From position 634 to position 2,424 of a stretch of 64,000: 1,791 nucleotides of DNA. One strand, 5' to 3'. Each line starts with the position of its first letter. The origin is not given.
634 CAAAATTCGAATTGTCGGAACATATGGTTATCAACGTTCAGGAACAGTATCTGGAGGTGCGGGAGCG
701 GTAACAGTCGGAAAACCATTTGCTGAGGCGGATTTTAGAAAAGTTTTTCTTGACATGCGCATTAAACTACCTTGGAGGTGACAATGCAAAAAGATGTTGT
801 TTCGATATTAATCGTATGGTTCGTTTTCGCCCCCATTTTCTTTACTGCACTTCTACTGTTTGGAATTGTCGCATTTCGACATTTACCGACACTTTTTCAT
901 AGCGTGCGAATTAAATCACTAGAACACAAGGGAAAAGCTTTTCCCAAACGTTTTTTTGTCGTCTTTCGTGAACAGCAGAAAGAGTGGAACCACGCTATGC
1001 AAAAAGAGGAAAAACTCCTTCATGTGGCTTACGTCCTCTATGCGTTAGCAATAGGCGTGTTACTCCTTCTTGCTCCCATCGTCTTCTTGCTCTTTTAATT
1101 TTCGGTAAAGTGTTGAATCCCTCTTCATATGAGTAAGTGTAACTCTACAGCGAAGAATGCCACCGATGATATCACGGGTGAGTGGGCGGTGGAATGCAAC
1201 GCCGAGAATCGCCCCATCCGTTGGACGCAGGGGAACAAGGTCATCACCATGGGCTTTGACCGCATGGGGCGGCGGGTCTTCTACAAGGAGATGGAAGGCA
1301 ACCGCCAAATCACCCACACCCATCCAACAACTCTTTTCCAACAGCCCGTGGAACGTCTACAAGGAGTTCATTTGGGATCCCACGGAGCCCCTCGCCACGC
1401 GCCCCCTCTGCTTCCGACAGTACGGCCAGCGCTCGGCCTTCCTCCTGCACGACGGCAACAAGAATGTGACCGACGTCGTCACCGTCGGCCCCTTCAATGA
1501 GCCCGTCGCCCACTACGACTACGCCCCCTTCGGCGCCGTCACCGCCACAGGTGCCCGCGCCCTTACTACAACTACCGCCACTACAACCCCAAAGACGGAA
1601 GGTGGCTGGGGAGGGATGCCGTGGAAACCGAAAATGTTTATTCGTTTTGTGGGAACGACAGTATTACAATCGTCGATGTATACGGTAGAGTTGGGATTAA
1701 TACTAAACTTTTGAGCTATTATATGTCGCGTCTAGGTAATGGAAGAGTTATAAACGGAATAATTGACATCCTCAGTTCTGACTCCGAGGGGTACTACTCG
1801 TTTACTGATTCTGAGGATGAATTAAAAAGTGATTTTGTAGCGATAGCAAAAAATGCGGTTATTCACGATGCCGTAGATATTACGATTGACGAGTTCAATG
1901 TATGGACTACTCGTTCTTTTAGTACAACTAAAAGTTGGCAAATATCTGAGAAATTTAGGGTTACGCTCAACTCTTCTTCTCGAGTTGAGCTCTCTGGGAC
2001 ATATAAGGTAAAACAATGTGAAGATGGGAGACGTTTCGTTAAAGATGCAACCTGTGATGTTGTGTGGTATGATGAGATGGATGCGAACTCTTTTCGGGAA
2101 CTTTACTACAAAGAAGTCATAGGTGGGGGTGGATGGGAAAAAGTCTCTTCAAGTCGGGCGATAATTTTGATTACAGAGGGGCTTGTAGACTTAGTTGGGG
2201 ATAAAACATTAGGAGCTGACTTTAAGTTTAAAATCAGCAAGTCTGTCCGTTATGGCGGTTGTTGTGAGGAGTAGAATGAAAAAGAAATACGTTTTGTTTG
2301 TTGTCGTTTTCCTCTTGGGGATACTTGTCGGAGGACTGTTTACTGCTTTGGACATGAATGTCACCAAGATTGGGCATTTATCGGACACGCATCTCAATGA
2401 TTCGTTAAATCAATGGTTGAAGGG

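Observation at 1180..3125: Near-identical roughly 220-245-bp direct repeats of the rhs repeat region flank orphan cassette 1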

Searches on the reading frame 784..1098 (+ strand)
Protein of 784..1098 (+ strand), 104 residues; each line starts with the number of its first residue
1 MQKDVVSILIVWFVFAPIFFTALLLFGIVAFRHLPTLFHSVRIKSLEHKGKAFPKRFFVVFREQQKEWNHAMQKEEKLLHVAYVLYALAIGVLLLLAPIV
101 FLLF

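Call 10: search_protein_families(library=pfam, proteins=[window:784-1098:+], max_evalue=0.1)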
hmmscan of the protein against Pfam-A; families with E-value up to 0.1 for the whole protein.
window:784-1098:+ (104 aa): 2 families
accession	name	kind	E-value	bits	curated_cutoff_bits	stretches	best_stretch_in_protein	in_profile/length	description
PF20664.2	DUF6814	-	0.0078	16.9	25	1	2-32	37-66/71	Family of unknown function (DUF6814)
PF06699.16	PIG-F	-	0.017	15.7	24.2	1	4-99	62-152/183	GPI biosynthesis protein family Pig-F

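Call 12: find_encoding_contigs(protein=window:784-1098:+, flank=10000, max_places=10)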
Protein window:784-1098:+ (104 aa): 22 contigs read that carry it; 10 places shown.
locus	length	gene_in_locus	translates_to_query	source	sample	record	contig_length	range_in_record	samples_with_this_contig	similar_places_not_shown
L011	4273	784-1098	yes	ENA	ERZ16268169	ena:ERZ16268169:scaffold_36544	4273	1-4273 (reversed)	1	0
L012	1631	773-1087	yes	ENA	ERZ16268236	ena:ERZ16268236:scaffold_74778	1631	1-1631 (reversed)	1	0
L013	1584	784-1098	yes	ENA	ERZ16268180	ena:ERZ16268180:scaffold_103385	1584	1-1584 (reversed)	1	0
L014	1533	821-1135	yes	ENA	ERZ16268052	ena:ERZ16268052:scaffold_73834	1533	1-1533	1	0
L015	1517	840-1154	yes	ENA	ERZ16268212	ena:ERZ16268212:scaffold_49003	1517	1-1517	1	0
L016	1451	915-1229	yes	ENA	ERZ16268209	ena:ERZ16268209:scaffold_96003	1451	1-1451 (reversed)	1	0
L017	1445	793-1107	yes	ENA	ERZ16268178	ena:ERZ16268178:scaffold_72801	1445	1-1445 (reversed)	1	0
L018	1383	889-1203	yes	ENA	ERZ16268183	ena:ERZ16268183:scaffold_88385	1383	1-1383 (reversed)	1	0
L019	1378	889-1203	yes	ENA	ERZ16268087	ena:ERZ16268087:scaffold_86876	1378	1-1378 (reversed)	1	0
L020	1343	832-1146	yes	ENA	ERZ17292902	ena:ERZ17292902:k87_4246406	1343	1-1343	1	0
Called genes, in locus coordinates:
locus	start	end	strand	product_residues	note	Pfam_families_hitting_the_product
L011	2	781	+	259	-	?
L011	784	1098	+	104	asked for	-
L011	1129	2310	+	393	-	-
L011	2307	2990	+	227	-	-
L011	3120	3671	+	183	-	-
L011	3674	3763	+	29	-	-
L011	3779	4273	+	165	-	?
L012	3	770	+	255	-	?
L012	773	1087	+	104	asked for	-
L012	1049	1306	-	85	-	-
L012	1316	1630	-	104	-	?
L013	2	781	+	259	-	?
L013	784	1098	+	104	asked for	-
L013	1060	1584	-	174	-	?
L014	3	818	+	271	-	?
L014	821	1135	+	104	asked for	-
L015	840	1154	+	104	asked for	-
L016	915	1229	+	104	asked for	-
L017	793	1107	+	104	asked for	-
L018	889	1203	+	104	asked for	-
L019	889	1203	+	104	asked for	-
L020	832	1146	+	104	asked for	-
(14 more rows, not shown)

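Call 24: search_protein_families(library=ncbifam, proteins=[window:784-1095:+, L011:1129-2307:+], max_evalue=0.01)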
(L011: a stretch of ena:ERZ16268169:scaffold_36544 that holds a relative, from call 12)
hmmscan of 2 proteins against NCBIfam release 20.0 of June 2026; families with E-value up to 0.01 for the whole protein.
window:784-1095:+ (104 aa): 0 families

L011:1129-2307:+ (393 aa): 1 family
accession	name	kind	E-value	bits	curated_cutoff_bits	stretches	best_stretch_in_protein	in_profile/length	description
TIGR03696.1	Rhs_assc_core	domain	2.8e-12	47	32.5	1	87-172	1-76/76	RHS repeat-associated core domain-containing protein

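Call 25: search_protein_families(library=pfam, proteins=[L011:1129-2307:+], max_evalue=0.01)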
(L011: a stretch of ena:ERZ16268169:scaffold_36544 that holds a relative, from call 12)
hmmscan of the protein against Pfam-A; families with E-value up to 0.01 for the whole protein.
L011:1129-2307:+ (393 aa): 0 families

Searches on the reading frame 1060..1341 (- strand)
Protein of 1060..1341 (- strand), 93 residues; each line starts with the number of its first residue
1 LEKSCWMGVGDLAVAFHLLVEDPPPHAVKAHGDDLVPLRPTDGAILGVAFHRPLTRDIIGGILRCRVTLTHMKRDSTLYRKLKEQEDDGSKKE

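Call 61: find_encoding_contigs(protein=window:1060-1341:-, flank=10000, max_places=10)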
Protein window:1060-1341:- (93 aa): no gene with exactly this product is on record in the collection.

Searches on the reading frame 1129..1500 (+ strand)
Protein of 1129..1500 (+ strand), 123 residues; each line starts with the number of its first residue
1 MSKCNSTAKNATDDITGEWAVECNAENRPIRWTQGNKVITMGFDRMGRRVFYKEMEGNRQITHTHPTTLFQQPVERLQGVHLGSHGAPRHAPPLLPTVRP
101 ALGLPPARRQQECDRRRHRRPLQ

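Call 60: find_encoding_contigs(protein=window:1129-1500:+, flank=10000, max_places=10)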
Protein window:1129-1500:+ (123 aa): no gene with exactly this product is on record in the collection.

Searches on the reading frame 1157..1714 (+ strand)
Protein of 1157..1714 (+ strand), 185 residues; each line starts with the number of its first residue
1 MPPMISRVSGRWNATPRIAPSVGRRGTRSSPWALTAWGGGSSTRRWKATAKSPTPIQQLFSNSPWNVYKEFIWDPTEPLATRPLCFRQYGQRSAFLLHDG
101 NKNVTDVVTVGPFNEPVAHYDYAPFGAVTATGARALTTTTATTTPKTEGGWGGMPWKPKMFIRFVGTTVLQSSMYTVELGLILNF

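Call 59: find_encoding_contigs(protein=window:1157-1714:+, flank=10000, max_places=10)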
Protein window:1157-1714:+ (185 aa): no gene with exactly this product is on record in the collection.

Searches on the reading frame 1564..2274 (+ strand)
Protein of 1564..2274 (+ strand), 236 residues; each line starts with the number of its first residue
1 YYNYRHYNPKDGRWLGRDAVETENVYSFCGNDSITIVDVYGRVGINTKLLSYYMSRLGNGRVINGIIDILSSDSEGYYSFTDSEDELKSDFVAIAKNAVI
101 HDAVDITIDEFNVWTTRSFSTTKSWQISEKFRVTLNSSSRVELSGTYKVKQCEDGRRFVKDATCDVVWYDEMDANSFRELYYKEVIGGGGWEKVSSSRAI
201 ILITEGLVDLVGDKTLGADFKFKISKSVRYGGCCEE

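Call 10: search_protein_families(library=pfam, proteins=[window:1564-2274:+], max_evalue=0.1)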
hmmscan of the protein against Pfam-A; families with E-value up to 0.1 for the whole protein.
window:1564-2274:+ (236 aa): 0 families

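Call 24: search_protein_families(library=ncbifam, proteins=[window:1564-2271:+], max_evalue=0.01)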
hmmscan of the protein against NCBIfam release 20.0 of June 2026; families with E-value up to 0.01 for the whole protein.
window:1564-2271:+ (236 aa): 1 family
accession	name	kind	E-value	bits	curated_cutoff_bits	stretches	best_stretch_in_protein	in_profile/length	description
TIGR03696.1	Rhs_assc_core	domain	1.9e-07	31.5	32.5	1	1-41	32-75/76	RHS repeat-associated core domain-containing protein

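Call 30: search_solved_structures(query=window:1618-2271:+, max_evalue=1)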
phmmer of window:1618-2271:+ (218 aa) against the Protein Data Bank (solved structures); distinct sequences matched with E-value up to 1: 1.
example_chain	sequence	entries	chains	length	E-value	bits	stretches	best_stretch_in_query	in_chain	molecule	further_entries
8ip8_ra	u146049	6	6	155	0.76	12.8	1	113-180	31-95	40S ribosomal protein eS19 | 40S ribosomal protein S19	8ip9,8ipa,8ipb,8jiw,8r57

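Call 32: find_homologous_proteins(query=window:1621-2271:+, max_evalue=0.001)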
Query window:1621-2271:+ (217 aa): 1 proteins with E <= 0.001 among 177 candidates.
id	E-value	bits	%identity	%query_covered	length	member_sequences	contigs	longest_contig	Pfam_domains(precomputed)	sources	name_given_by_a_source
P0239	5.7e-138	476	99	100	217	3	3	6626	-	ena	-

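Call 41: predict_structure(protein=window:1621-2271:+)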
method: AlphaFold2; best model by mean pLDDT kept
length: 217 residues; sequences in the alignment: 1
mean_pLDDT: 29.9   pTM: 0.21
mean pLDDT of the five models: 29.9, 29.3, 28.4, 27.4, 26.1
residues with pLDDT >= 90: 0; 70-90: 0; 50-70: 0; < 50: 217
segments of 3 or more residues with pLDDT < 50: 1-217
pLDDT, mean of each block of 10 residues (from residue 1): 23 26 28 30 26 25 27 31 30 30 32 35 36 34 33 30 30 30 31 30 29 29
secondary structure, 60 per line:
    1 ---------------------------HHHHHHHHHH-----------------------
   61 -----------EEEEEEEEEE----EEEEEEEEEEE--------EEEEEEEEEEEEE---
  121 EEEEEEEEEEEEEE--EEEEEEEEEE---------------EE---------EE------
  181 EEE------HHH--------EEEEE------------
elements in order: H28-37 E72-81 E86-96 E105-117 E121-134 E137-146 E181-183 E201-205

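Call 42: search_protein_representatives(protein=window:1621-2271:+)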
Query: 217 residues. Proteins with E-value up to 0.001 (for the whole library): 18; up to 1e-10: 7; up to 1e-30: 1. The best 18 are listed.
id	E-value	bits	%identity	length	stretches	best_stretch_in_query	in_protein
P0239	1.8e-138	475.5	99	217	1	1-217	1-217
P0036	2.0e-24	102.9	41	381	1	5-214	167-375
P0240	5.4e-21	91.7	37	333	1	4-206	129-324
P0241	7.2e-14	68.4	49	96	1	123-215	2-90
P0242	2.1e-13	66.9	41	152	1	98-206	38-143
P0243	1.3e-11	61.1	39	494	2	75-205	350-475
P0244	2.2e-11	60.3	48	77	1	145-217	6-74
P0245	4.9e-09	52.7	32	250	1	5-211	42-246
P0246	9.1e-09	51.8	30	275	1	5-203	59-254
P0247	2.0e-08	50.7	30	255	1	5-202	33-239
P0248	3.9e-07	46.5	29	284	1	5-208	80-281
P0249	6.4e-07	45.7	28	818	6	52-142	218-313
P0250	8.6e-05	38.8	47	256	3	135-174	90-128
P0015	8.9e-05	38.7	38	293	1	5-131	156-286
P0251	1.2e-04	38.4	45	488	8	144-172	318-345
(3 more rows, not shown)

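Call 48: predict_structure(alignment_id=A2)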
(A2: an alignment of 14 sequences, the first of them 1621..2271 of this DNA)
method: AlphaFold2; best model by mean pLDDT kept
length: 217 residues; sequences in the alignment: 14
mean_pLDDT: 67.0   pTM: 0.63
mean pLDDT of the five models: 67.0, 66.6, 66.2, 63.3, 60.4
residues with pLDDT >= 90: 14; 70-90: 88; 50-70: 77; < 50: 38
segments of 3 or more residues with pLDDT < 50: 1-23, 42-49, 214-217
pLDDT, mean of each block of 10 residues (from residue 1): 31 36 59 66 48 79 84 86 76 77 71 52 88 83 89 62 60 64 56 58 88 58
secondary structure, 60 per line:
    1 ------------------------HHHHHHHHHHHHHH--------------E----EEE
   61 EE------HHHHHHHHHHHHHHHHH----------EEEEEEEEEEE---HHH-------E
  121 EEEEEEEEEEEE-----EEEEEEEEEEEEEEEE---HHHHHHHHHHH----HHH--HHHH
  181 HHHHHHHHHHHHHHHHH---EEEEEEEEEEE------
elements in order: H25-38 E58-62 H69-85 E96-106 E120-132 E138-153 H157-167 H177-197 E201-211

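Call 54: search_solved_structures(query=A2, max_evalue=10, show_alignments=0)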
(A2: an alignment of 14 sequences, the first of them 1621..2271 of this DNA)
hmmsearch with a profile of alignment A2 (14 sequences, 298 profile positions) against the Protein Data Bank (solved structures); distinct sequences matched with E-value up to 10: 27.
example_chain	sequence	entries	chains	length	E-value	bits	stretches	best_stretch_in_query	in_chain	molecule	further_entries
5kis_B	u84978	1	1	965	2.7e-16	63.3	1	31-102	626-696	RHS2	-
9c4k_Q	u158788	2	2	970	5.1e-15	59.1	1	33-176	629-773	Toxin subunit YenC2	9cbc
6suq_A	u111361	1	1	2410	3.4e-14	56.4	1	30-96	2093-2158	TcdB2,TccC3,Genome polyprotein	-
6h6e_F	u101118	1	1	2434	3.6e-14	56.3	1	30-97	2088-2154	TcdB2,TccC3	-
6suf_F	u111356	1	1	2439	3.6e-14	56.3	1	30-97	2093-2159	TcdB2,TccC3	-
6l7i_G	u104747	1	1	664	4.1e-14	56.1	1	30-94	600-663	TccC2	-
6sup_A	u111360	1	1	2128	6.4e-14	55.5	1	30-96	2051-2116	TcdB2,TccC3,Cell division control protein 42 homolog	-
6h6g_A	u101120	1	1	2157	2e-13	53.9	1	30-94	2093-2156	TcdB2,TccC3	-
4o9x_A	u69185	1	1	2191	2.1e-13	53.8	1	30-94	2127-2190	TcdB2, TccC3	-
4igl_B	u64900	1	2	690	2.1e-13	53.8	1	32-95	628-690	YenC2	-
6h6f_F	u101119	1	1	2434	1.4e-12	51.1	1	30-97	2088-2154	TcdB2,TccC3,TccC3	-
6sue_F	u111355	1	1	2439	1.4e-12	51.1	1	30-97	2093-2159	TcdB2,TccC3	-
9pt5_A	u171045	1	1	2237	1.1e-11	48.1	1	41-100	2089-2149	Teneurin-like protein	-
8h8a_A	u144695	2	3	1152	1.2e-11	48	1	30-94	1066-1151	Putative Rhs-family protein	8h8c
8h8b_A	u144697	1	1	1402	5.1e-11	46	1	31-84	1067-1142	Putative Rhs-family protein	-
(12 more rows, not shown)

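Call 56: fold_search(model_id=the predicted structure, library=pdb)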
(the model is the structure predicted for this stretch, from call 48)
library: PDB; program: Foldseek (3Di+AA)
matches with E <= 10: 455; with E <= 0.001: 0
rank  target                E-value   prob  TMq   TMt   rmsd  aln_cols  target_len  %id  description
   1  4fzm                  1.1e-03  0.97  0.30  0.25   6.0       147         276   13  Crystal structure of the bacteriocin syringacin M from Pseudomonas syringae pv. tomato DC3000 (released 2012-10-03)
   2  4fzl_A                1.1e-03  0.98  0.30  0.28   5.9       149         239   13  High resolution structure of truncated bacteriocin syringacin M from Pseudomonas syringae pv. tomato DC3000 (released 2012-10-03)
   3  4fzn                  3.9e-03  0.92  0.30  0.25   5.9       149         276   10  Crystal structure of syringacin M mutant D232A from Pseudomonas syringae pv. tomato DC3000 (released 2012-10-03)
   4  4fzl_B                5.3e-03  0.60  0.31  0.29  10.6       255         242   13  High resolution structure of truncated bacteriocin syringacin M from Pseudomonas syringae pv. tomato DC3000 (released 2012-10-03)
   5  4g75                  7.3e-03  0.72  0.25  0.20   7.4       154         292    9  Structure of PaeM, a colicin M-like bacteriocin produced by Pseudomonas aeruginosa (released 2012-09-12)
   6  4g76                  9.9e-03  0.69  0.25  0.20   7.3       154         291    9  Structure of PaeM, a colicin M-like bacteriocin produced by Pseudomonas aeruginosa (released 2012-09-12)
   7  8jc1_A                1.8e-02  0.77  0.27  0.23   6.5       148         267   12  Crystal structure of Pectocin M1 from Pectobacterium carotovorum (released 2024-09-04)
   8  3da4_A                2.6e-02  0.38  0.22  0.19   8.3       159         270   12  Crystal Structure of Colicin M, a Novel Phosphatase Specifically Imported by Escherichia Coli (released 2008-07-29)
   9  2xtr_A                3.4e-02  0.23  0.25  0.21  14.4       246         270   12  Structure of the P176A Colicin M mutant from E. coli (released 2010-12-22)
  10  5jzw_A                6.2e-02  0.07  0.12  0.08  21.3       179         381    9  Cryo-EM structures of aerolysin post-prepore and quasipore (released 2016-07-13)
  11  2xtq_A                6.6e-02  0.41  0.28  0.24   7.3       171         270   13  Structure of the P107A Colicin M mutant from E. coli (released 2010-12-22)
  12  4n59_A                8.0e-02  0.28  0.22  0.19   8.5       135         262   10  The Crystal Structure of Pectocin M2 at 2.3 Angstroms (released 2014-06-04)
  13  4n58_B                1.1e-01  0.21  0.23  0.20   8.6       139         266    9  Crystal Structure of Pectocin M2 at 1.86 Angstroms (released 2014-06-04)
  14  9jdi_A                1.6e-01  0.51  0.24  0.16   5.1       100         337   12  Crystal structure of the type VI secretion system effector-immunity complex BtpeA CTD-BtpiA from Bacteroides fragilis. (released 2025-09-03)
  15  4n58_A                1.7e-01  0.18  0.22  0.19   8.7       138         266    9  Crystal Structure of Pectocin M2 at 1.86 Angstroms (released 2014-06-04)
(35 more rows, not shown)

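Call 67: search_solved_structures(query=A5, max_evalue=10, show_alignments=3)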
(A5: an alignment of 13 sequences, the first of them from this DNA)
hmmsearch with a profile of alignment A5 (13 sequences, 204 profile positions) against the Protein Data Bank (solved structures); distinct sequences matched with E-value up to 10: 1.
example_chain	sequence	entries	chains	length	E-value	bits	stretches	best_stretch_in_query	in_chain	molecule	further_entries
7svi_A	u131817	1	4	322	0.67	13.1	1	71-140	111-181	Choloylglycine hydrolase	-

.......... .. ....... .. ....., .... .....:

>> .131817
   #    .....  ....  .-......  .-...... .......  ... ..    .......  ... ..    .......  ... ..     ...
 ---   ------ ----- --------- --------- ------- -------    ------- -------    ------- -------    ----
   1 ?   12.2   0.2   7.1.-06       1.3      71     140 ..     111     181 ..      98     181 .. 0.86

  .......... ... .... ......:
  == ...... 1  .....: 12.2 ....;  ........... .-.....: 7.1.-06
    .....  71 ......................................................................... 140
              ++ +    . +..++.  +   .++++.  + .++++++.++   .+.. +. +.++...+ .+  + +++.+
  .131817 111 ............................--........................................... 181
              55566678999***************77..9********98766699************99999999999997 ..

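Call 68: search_protein_families(library=pfam, alignment_id=A5, max_evalue=1)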
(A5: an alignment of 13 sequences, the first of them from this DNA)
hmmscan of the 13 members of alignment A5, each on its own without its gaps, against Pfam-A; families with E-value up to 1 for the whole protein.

A. member 1, seq(197 aa): 0 families

B. families by the number of members that match (of 13 scanned): 4 families
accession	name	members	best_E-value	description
PF24060.1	DUF7361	1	0.019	Domain of unknown function (DUF7361)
PF08665.17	PglZ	1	0.12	PglZ domain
PF13186.11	SPASM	1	0.15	Iron-sulfur cluster-binding domain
PF08456.15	Vmethyltransf_C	1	0.19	Viral methyltransferase C-terminal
